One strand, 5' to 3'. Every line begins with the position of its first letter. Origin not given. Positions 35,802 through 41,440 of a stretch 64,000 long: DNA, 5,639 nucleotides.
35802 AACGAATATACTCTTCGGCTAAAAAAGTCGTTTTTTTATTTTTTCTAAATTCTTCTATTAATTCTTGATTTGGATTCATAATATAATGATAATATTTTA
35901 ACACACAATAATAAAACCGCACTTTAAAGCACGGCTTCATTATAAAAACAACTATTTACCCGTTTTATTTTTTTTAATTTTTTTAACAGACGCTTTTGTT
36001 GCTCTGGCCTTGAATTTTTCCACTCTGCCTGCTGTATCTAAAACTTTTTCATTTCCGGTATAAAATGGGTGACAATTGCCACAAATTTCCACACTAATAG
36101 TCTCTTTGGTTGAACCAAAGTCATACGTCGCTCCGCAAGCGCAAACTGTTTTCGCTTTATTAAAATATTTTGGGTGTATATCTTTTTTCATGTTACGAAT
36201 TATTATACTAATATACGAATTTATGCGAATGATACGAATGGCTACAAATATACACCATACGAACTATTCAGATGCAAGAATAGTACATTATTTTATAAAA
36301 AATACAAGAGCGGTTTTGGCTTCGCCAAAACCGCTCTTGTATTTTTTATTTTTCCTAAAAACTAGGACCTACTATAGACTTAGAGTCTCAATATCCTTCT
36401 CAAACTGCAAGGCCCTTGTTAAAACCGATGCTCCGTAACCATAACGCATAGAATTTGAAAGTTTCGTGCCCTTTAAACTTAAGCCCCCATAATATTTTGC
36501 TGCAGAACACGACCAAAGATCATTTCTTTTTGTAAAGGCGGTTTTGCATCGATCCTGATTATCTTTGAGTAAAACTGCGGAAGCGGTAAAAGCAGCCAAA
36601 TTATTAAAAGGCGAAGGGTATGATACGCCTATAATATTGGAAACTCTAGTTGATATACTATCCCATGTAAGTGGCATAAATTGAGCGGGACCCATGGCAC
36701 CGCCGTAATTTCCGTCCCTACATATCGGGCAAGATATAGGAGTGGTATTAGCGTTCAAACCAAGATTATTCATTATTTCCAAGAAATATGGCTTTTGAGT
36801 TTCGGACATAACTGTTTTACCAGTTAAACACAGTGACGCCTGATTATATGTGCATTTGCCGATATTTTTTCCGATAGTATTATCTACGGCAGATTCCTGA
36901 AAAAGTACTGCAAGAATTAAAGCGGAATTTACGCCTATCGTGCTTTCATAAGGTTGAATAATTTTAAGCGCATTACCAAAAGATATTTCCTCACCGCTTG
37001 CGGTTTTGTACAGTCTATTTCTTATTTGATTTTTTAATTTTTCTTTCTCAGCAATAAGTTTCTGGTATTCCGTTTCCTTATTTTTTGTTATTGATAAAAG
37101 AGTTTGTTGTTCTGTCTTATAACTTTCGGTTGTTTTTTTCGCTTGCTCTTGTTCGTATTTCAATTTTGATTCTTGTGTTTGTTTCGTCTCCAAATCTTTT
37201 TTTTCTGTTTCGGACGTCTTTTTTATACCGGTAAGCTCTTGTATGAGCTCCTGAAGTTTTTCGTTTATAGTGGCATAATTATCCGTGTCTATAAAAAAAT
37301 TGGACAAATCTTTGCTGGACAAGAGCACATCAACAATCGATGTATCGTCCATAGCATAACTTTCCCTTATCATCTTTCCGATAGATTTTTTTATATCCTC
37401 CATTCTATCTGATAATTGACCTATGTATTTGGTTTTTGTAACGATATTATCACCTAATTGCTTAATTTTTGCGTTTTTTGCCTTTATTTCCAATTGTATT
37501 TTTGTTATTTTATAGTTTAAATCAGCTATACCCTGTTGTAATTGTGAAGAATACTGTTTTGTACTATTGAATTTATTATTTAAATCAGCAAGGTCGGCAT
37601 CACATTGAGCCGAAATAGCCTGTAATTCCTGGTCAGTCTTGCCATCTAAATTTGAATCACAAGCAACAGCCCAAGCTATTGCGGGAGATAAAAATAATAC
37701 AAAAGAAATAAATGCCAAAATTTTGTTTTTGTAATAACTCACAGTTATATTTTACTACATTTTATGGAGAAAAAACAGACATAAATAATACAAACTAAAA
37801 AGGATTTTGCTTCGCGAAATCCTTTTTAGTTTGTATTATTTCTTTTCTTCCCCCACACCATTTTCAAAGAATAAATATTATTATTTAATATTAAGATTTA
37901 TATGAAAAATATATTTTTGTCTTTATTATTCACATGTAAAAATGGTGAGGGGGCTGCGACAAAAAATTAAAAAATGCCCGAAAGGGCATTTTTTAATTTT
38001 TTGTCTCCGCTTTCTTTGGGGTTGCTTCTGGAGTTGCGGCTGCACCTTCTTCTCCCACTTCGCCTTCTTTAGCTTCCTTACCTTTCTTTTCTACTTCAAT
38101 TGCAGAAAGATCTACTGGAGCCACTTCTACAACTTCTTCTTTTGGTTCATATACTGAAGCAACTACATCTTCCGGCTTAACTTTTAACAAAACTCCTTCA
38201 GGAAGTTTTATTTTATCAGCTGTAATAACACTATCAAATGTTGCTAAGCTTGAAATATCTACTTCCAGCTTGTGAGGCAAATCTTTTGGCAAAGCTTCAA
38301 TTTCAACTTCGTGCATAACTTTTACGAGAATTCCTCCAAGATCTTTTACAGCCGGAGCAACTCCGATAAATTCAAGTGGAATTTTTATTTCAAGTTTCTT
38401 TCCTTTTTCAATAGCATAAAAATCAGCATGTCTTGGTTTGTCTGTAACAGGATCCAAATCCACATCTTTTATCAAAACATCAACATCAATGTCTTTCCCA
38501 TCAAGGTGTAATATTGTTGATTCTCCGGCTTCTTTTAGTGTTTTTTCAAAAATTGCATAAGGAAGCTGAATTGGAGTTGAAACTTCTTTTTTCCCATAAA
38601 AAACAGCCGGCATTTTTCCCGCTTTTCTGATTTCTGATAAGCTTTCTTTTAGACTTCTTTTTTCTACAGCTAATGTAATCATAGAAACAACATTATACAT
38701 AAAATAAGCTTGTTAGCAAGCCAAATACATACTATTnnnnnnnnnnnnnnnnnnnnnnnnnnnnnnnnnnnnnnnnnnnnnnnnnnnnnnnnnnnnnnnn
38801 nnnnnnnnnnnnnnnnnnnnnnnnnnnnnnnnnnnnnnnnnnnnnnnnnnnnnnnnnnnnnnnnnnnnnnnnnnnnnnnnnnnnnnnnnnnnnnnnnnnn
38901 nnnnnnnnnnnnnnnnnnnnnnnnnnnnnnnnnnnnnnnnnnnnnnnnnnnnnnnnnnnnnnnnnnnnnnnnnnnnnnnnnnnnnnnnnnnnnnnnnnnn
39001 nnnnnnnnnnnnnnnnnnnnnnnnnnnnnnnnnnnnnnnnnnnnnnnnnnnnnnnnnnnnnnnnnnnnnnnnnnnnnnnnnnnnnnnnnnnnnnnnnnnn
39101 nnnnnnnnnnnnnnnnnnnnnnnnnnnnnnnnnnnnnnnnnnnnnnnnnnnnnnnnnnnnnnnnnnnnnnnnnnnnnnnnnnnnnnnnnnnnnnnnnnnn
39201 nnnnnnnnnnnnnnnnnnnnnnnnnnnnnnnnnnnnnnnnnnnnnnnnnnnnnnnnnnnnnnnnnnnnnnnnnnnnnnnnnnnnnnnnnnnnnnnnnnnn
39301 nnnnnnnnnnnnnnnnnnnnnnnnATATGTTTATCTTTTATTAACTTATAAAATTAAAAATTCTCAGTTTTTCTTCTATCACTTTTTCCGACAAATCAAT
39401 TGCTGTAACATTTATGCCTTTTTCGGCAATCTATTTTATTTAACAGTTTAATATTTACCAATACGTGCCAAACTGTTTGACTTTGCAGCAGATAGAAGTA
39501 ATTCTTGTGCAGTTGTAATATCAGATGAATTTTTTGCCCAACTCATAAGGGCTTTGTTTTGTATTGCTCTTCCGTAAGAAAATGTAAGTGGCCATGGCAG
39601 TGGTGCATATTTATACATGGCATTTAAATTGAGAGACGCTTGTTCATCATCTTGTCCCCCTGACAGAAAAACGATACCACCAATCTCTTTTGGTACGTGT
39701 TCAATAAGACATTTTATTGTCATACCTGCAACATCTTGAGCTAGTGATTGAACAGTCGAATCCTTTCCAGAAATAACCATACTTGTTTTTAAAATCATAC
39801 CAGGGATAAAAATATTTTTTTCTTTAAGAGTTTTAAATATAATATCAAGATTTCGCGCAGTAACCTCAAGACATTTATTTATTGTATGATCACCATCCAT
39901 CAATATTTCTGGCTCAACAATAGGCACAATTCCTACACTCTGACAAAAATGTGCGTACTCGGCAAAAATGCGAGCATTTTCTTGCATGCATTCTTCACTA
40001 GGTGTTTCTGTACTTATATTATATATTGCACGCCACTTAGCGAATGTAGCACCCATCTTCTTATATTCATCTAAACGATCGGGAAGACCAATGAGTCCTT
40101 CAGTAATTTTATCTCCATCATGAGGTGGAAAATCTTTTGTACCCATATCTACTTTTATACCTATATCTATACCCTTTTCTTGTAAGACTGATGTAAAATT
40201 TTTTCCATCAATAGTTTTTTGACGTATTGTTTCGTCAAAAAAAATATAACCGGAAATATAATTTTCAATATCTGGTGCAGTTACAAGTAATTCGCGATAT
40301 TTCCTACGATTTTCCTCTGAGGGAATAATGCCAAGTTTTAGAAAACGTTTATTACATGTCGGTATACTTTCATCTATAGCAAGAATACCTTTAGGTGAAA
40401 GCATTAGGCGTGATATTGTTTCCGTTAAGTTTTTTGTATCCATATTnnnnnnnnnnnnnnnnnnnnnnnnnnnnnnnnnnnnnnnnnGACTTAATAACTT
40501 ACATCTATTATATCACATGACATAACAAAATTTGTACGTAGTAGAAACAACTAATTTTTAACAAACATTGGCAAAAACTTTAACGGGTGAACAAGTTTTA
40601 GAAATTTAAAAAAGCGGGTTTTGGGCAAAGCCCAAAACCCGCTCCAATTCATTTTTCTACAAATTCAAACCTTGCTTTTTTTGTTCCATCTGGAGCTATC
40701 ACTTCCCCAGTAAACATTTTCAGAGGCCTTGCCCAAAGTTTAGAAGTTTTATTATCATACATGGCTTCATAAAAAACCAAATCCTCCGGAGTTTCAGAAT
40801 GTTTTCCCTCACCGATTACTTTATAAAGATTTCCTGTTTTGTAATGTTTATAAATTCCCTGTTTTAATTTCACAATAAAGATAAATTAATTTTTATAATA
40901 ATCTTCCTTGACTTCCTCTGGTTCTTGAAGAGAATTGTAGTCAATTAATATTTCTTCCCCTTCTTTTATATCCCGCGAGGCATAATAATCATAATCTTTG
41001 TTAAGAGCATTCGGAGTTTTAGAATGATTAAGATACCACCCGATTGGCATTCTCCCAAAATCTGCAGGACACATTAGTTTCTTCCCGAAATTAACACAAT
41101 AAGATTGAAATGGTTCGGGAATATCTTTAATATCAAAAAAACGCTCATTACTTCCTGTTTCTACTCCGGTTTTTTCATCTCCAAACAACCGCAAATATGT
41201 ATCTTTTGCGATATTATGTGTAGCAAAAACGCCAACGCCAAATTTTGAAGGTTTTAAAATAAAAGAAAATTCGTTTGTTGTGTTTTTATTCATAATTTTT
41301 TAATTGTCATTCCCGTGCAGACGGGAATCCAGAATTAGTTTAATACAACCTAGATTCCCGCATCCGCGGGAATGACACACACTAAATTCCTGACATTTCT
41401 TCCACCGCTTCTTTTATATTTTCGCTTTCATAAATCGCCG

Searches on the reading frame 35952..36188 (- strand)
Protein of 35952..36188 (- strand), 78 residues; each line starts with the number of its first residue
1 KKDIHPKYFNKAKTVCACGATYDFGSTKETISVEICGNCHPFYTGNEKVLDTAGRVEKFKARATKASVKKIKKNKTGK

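Call 59: search_protein_families(library=pfam, proteins=[window:35952-36188:-], max_evalue=0.001)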
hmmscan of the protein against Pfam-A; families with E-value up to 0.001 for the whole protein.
window:35952-36188:- (78 aa): 1 family
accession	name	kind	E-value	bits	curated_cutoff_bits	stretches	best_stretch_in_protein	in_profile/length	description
PF01197.23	Ribosomal_L31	-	6.2e-27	94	27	1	1-62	2-63/65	Ribosomal protein L31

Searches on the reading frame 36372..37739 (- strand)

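Call 54: search_protein_families(library=pfam, proteins=[window:36372-37739:-], max_evalue=0.001)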
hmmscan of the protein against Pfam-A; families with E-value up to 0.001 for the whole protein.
window:36372-37739:- (455 aa): 2 families
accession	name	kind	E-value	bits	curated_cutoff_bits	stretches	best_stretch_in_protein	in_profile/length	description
PF13406.11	SLT_2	-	0.00017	21.3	24.3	1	193-360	16-167/292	Transglycosylase SLT domain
PF05667.16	CCDC22_CC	-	0.00057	19.6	39.2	1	35-118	199-282/477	CCDC22 protein coiled-coil region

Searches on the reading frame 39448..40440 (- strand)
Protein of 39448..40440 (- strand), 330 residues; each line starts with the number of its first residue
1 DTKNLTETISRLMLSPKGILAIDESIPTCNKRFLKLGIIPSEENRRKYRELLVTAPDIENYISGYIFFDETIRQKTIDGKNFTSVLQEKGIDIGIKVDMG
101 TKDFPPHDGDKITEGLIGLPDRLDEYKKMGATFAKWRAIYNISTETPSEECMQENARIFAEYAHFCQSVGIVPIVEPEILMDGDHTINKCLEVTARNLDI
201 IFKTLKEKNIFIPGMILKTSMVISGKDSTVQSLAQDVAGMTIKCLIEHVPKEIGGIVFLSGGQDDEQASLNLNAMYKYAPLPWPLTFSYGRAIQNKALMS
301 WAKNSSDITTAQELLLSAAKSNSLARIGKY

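Call 70: search_protein_families(library=pfam, proteins=[window:39448-40440:-], max_evalue=0.001)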
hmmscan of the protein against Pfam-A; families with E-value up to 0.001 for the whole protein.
window:39448-40440:- (330 aa): 1 family
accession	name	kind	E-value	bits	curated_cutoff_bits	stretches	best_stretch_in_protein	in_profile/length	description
PF00274.25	Glycolytic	-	8.3e-116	387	22.2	1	5-330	2-329/349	Fructose-bisphosphate aldolase class-I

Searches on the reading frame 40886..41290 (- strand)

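Call 59: search_protein_families(library=pfam, proteins=[window:40886-41290:-], max_evalue=0.001)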
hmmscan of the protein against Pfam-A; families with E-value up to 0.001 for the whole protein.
window:40886-41290:- (134 aa): 1 family
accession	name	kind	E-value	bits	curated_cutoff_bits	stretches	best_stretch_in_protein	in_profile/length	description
PF00856.33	SET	-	4e-11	43.7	22.4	1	18-119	1-105/105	SET domain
